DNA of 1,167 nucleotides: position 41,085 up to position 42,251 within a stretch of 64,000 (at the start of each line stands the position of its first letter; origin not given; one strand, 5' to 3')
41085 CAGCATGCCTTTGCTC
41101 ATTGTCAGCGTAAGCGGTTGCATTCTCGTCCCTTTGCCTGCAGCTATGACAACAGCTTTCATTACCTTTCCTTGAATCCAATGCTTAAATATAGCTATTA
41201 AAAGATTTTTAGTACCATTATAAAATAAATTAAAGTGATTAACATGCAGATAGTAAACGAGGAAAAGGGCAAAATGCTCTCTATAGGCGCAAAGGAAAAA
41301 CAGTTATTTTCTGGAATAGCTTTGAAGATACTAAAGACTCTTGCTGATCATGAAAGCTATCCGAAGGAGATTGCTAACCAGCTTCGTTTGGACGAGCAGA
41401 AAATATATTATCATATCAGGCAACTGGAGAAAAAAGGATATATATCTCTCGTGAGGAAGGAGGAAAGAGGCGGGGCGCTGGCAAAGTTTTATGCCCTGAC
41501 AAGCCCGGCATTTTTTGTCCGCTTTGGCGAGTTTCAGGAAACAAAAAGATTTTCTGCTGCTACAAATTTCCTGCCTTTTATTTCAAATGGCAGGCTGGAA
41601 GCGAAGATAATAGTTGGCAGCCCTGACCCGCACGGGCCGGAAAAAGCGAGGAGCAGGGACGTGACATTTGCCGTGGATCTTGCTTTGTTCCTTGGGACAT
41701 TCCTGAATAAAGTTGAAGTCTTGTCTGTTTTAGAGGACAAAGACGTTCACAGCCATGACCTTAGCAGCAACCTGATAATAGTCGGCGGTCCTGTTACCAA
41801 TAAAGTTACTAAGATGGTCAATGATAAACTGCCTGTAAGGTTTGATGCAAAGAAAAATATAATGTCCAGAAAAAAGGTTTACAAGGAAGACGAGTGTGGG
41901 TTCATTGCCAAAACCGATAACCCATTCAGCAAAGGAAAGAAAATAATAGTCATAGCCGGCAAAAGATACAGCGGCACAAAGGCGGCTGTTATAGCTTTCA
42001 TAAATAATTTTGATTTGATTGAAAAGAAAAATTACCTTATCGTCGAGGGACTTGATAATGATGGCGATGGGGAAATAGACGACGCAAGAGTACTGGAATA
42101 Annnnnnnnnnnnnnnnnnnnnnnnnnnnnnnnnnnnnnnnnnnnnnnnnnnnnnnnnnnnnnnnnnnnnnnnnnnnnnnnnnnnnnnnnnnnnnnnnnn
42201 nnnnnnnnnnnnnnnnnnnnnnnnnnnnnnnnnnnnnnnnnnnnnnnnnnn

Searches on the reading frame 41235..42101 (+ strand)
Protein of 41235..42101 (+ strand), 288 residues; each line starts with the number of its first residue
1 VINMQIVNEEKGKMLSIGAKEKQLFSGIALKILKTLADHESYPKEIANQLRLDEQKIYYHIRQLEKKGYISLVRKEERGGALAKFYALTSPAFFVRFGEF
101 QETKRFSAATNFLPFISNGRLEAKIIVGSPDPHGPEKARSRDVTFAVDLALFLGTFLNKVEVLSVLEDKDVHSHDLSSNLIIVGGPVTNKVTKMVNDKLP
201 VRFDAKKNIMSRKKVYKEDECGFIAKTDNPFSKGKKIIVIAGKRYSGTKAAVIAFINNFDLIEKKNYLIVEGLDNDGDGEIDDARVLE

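Call 78: search_protein_families(library=pfam, proteins=[window:41235-42101:+], max_evalue=0.01)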
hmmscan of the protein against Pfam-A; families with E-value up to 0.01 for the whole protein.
window:41235-42101:+ (288 aa): 15 families
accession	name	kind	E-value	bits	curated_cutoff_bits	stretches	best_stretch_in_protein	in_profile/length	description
PF05124.17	S_layer_C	-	1.2e-13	51.5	23.9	1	168-258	100-176/177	S-layer like family, outer domain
PF01022.26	HTH_5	-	9.2e-07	29.1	22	1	30-71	5-46/47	Bacterial regulatory protein, arsR family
PF12840.13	HTH_20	-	1.7e-05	25.1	27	1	29-66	6-44/51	Helix-turn-helix domain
PF13412.12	HTH_24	-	4.2e-05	23.5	21.9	1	30-70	6-47/48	Winged helix-turn-helix DNA-binding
PF13601.12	HTH_34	-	0.0001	22.8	27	1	30-89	3-62/80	Winged helix DNA-binding domain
PF01978.25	TrmB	-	0.00025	21.3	25.6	1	38-90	20-66/68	Sugar-specific transcriptional regulator TrmB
PF21984.2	DnaD_N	-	0.00026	21.6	27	1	30-89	23-84/101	DnaD N-terminal domain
PF01047.28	MarR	-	0.00074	19.8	24.6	1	30-71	6-48/59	MarR family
PF13463.12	HTH_27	-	0.001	19.7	22.2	1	32-80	8-58/68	Winged helix DNA-binding domain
PF13551.12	HTH_29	-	0.0012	19.3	28.1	1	32-84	4-55/64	Winged helix-turn helix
PF03551.20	PadR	-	0.0012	19.2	27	1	48-89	25-66/75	Transcriptional regulator PadR-like family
PF22381.2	Staph_reg_Sar_Rot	-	0.0015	19.1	27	1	32-77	19-65/85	Transcriptional regulator SarA/Rot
PF21476.4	PF0610-like_N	-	0.0028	18.3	33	1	31-66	5-40/50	PF0610-like, N-terminal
PF13730.12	HTH_36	-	0.0041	17.3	25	1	29-70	7-55/55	Helix-turn-helix domain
PF01726.22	LexA_DNA_bind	-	0.0093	16.2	23.7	0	41-79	23-65/65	LexA DNA binding domain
